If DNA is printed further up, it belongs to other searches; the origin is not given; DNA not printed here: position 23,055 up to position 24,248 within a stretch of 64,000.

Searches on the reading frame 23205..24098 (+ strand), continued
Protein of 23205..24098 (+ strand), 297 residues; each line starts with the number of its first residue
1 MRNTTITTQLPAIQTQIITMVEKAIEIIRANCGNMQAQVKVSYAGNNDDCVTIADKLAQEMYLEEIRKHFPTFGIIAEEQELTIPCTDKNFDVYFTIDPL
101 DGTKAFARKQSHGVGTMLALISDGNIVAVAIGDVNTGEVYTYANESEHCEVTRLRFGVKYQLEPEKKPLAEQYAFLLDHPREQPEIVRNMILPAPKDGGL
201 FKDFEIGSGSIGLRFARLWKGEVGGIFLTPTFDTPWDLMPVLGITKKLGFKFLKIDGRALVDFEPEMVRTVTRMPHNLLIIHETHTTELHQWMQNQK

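Call 24: search_solved_structures(query=window:23205-24098:+, max_evalue=0.001, show_alignments=1)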
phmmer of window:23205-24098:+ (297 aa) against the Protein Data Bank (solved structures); distinct sequences matched with E-value up to 0.001: 19.
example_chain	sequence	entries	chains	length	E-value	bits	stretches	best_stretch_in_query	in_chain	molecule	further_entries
2qfl_A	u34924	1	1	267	2.1e-09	40.2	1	22-143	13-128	Inositol-1-monophosphatase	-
6tqn_T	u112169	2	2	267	2.3e-09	40.1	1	22-143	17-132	Inositol monophosphatase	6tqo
6ib7_A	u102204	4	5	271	2.4e-09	40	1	22-143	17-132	Inositol-1-monophosphatase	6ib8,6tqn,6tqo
9vep_A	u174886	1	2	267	1.2e-08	37.6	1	38-152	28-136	Inositol-1-monophosphatase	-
5zhh_A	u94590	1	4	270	3e-08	36.4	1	33-110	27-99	Inositol-1-monophosphatase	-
3luz_A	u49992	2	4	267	5.8e-07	32.2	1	23-143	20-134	Extragenic suppressor protein suhB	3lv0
5eq7_A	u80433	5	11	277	8.6e-07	31.6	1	47-127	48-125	Inositol monophosphatase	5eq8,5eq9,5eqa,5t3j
4g61_A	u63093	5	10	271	9.1e-06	28.2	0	47-134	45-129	Inositol monophosphatase family protein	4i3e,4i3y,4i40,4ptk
3qmf_A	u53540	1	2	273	9.3e-06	28.2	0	47-134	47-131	Inositol monophosphatase family protein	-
3ryd_A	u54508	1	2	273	9.3e-06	28.2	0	47-134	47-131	Inositol monophosphatase family protein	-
5eyg_A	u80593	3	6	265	9.6e-06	28.2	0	47-131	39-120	Inositol monophosphatase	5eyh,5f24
2p3n_A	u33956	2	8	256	2.7e-05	26.7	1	48-127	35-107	Inositol-1-monophosphatase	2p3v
9j90_B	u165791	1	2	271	6.2e-05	25.5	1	48-119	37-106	Nus factor SuhB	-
8wdq_A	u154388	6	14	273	6.3e-05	25.5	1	48-119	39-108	Nus factor SuhB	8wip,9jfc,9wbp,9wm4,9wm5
2fvz_A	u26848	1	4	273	0.00027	23.4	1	37-109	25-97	Inositol monophosphatase 2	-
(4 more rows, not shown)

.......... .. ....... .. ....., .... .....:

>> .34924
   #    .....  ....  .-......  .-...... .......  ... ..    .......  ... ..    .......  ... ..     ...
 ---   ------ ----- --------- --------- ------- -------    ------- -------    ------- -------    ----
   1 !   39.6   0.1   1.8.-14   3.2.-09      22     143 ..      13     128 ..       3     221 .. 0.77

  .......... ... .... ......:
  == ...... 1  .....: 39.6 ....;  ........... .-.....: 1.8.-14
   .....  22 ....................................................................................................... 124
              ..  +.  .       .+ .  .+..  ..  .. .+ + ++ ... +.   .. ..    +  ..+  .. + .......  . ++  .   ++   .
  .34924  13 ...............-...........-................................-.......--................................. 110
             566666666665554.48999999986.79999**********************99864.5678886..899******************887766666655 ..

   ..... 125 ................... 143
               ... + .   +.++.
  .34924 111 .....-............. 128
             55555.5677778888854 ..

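Call 52: predict_structure(alignment_id=A1)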
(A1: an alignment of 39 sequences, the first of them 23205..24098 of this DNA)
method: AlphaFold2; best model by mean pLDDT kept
length: 297 residues; sequences in the alignment: 39
mean_pLDDT: 93.8   pTM: 0.91
mean pLDDT of the five models: 93.8, 93.6, 93.5, 92.5, 91.9
residues with pLDDT >= 90: 254; 70-90: 35; 50-70: 4; < 50: 4
segments of 3 or more residues with pLDDT < 50: 1-4
pLDDT, mean of each block of 10 residues (from residue 1): 65 97 97 77 77 93 98 96 96 97 89 96 97 98 93 96 95 96 97 96 96 97 97 97 98 97 97 97 98 93
secondary structure, 60 per line:
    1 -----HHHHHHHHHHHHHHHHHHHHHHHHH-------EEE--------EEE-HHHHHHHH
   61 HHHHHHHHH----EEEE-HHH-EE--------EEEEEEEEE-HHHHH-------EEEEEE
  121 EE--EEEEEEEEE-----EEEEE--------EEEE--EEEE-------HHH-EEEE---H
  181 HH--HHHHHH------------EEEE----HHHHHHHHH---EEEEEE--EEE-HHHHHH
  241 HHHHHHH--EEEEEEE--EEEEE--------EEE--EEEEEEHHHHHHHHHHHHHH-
elements in order: H6-30 E38-40 E49-51 H53-69 E74-77 E93-101 H103-107 E115-122 E125-133 E139-143 E152-155 E158-161 E173-176 H185-190 E203-206 H211-219 E223-228 E231-233 H235-247 E250-256 E259-263 E272-274 E277-282 H283-296

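Call 55: fold_search(model_id=the predicted structure, library=pdb)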
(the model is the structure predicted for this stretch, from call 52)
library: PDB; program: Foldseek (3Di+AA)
matches with E <= 10: 599; with E <= 0.001: 160
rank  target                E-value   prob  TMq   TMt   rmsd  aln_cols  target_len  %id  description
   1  2p3v_A                8.8e-16  1.00  0.66  0.76   4.5       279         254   20  Thermotoga maritima IMPase TM1415 (released 2007-04-24)
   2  1imc_A                1.8e-15  1.00  0.66  0.73   4.6       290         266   16  STRUCTURAL STUDIES OF METAL BINDING BY INOSITOL MONOPHOSPHATASE: EVIDENCE FOR TWO-METAL ION CATALYSIS (released 1995-02-27)
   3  5eq9_D                1.8e-15  1.00  0.65  0.74   5.2       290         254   17  Crystal structure of Medicago truncatula Histidinol-Phosphate Phosphatase (MtHPP) in complex with L-histidinol phospha (released 2016-03-30)
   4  2p3n_A                1.9e-15  1.00  0.63  0.72   5.1       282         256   20  Thermotoga maritima IMPase TM1415 (released 2007-04-24)
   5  9mmi_B                1.9e-15  1.00  0.65  0.73   5.1       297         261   16  Myo-inositol-1(or 4)-monophosphatase that can perform essential dephosphorylation step to facilitate riboflavin biosyn (released 2025-04-09)
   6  3lv0_B                2.0e-15  1.00  0.67  0.78   4.1       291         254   18  Crystal structure of extragenic suppressor protein suhB from Bartonella henselae, native (released 2010-03-02)
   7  3lv0_A                2.7e-15  1.00  0.68  0.77   4.3       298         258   19  Crystal structure of extragenic suppressor protein suhB from Bartonella henselae, native (released 2010-03-02)
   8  5eq9_A                3.1e-15  1.00  0.65  0.75   5.2       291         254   17  Crystal structure of Medicago truncatula Histidinol-Phosphate Phosphatase (MtHPP) in complex with L-histidinol phospha (released 2016-03-30)
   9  5eq8                  3.5e-15  1.00  0.66  0.74   5.8       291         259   18  Crystal structure of Medicago truncatula Histidinol-Phosphate Phosphatase (MtHPP) in complex with L-histidinol (released 2016-03-30)
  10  6ib8_B                3.7e-15  1.00  0.67  0.73   4.6       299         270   22  Structure of a complex of SuhB and NusA AR2 domain (released 2019-04-17)
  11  6giu_A                4.7e-15  1.00  0.64  0.68   5.8       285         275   16  Human IMPase with L-690330 (released 2018-10-17)
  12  5eq9_B                6.4e-15  1.00  0.65  0.74   5.8       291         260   18  Crystal structure of Medicago truncatula Histidinol-Phosphate Phosphatase (MtHPP) in complex with L-histidinol phospha (released 2016-03-30)
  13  9mmi_A                6.8e-15  1.00  0.67  0.76   4.4       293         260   15  Myo-inositol-1(or 4)-monophosphatase that can perform essential dephosphorylation step to facilitate riboflavin biosyn (released 2025-04-09)
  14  5eq7                  7.2e-15  1.00  0.65  0.74   5.6       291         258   18  Crystal structure of Medicago truncatula Histidinol-Phosphate Phosphatase (MtHPP) in complex with free phosphate (released 2016-03-30)
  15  6ib7                  7.6e-15  1.00  0.68  0.78   4.3       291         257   22  Structure of wild type SuhB (released 2019-04-17)
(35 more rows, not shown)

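Call 59: find_encoding_contigs(protein=P0003, flank=10000, max_places=2)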
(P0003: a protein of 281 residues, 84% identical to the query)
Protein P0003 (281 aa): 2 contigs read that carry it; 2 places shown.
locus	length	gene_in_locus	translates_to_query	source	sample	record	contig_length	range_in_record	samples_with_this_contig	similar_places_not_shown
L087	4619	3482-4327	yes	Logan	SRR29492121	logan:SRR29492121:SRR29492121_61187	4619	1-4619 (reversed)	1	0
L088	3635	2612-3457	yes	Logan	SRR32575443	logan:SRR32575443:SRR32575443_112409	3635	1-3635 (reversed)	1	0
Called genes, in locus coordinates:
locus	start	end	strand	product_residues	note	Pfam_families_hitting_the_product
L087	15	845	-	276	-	PF03171:2OG-FeII_Oxy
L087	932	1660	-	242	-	PF24038:DUF7347 (weak), PF00293:NUDIX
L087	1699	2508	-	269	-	PF05822:UMPH-1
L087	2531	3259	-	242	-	PF01978:TrmB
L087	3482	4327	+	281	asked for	PF00459:Inositol_P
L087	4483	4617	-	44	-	?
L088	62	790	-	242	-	PF24038:DUF7347 (weak), PF00293:NUDIX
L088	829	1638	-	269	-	PF05822:UMPH-1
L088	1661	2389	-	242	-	PF01978:TrmB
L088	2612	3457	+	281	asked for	PF00459:Inositol_P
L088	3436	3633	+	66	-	?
